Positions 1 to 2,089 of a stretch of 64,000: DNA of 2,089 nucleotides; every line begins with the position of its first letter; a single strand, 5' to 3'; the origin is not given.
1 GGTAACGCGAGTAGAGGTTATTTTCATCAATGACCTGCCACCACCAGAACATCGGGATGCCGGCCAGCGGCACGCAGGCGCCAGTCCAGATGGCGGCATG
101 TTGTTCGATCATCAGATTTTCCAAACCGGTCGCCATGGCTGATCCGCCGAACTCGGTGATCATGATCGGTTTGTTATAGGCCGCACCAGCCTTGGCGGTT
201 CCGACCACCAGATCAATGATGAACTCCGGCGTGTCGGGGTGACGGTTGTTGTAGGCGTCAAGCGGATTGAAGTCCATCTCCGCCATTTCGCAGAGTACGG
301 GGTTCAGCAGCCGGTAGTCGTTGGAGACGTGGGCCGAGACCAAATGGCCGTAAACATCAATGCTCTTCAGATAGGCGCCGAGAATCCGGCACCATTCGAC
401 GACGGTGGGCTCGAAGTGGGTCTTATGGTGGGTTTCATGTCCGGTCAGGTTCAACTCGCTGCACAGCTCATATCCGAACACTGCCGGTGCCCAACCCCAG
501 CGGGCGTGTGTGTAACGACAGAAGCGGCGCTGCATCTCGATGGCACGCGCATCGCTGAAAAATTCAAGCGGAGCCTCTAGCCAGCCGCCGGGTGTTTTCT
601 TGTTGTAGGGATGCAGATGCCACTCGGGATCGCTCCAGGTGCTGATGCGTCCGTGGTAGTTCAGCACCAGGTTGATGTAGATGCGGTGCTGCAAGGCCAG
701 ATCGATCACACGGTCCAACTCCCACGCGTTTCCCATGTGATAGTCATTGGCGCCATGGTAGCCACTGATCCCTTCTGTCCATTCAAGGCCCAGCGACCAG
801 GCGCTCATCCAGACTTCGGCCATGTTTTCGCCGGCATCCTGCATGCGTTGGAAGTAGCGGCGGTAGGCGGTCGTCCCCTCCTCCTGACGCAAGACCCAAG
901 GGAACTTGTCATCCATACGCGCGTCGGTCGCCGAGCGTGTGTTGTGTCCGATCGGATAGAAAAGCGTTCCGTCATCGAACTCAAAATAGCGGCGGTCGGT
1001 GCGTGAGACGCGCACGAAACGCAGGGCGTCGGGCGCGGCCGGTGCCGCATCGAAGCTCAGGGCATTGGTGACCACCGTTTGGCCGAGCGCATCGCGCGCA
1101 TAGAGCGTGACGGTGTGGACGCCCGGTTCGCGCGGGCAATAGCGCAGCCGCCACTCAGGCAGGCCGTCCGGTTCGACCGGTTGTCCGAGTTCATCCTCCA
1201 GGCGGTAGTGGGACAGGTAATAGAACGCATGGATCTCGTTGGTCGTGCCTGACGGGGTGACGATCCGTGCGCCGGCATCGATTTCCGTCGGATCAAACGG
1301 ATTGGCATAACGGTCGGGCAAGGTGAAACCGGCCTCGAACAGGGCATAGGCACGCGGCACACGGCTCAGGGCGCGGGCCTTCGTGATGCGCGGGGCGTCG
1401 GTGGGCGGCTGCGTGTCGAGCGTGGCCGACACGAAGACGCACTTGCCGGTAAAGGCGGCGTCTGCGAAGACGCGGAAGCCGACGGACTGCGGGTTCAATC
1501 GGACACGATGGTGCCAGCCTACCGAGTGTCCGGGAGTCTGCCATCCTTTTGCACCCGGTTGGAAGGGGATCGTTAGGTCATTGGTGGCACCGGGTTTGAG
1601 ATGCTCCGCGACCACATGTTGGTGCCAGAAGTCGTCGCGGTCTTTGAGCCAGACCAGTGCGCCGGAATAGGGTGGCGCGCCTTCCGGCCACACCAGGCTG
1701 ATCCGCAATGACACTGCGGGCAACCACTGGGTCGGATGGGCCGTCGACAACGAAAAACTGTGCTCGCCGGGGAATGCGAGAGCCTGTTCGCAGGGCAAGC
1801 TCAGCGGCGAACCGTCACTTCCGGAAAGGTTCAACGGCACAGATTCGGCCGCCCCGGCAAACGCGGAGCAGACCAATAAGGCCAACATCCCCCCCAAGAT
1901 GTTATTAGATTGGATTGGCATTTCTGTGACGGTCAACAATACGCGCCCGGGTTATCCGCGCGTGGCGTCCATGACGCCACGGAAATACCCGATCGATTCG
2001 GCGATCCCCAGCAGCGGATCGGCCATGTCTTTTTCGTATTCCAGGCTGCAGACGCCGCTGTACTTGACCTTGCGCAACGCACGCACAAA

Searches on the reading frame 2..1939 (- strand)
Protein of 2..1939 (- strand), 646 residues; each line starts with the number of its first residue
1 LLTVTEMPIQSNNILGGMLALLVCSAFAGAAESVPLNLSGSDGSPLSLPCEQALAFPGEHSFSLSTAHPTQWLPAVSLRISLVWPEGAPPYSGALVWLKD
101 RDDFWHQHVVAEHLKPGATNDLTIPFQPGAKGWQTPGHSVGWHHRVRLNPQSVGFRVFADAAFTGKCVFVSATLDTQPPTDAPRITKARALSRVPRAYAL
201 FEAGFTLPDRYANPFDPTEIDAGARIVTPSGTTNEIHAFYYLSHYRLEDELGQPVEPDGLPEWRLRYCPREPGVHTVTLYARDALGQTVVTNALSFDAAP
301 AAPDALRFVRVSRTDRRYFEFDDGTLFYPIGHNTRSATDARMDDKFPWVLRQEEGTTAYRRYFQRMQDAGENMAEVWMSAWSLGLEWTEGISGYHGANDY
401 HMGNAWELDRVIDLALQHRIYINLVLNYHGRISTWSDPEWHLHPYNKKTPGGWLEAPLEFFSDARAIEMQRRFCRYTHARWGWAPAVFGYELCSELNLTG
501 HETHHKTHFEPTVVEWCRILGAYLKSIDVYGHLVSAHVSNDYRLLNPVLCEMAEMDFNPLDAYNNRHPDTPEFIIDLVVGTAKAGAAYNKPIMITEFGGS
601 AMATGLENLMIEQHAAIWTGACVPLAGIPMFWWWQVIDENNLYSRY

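Call 10: search_protein_families(library=pfam, proteins=[window:2-1939:-], max_evalue=0.0001)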
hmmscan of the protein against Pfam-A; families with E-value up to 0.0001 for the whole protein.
window:2-1939:- (646 aa): 1 family
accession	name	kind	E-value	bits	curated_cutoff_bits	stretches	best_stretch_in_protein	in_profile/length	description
PF16586.11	DUF5060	-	1.7e-05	25.4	27.2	1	197-278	4-66/70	Domain of unknown function (DUF5060)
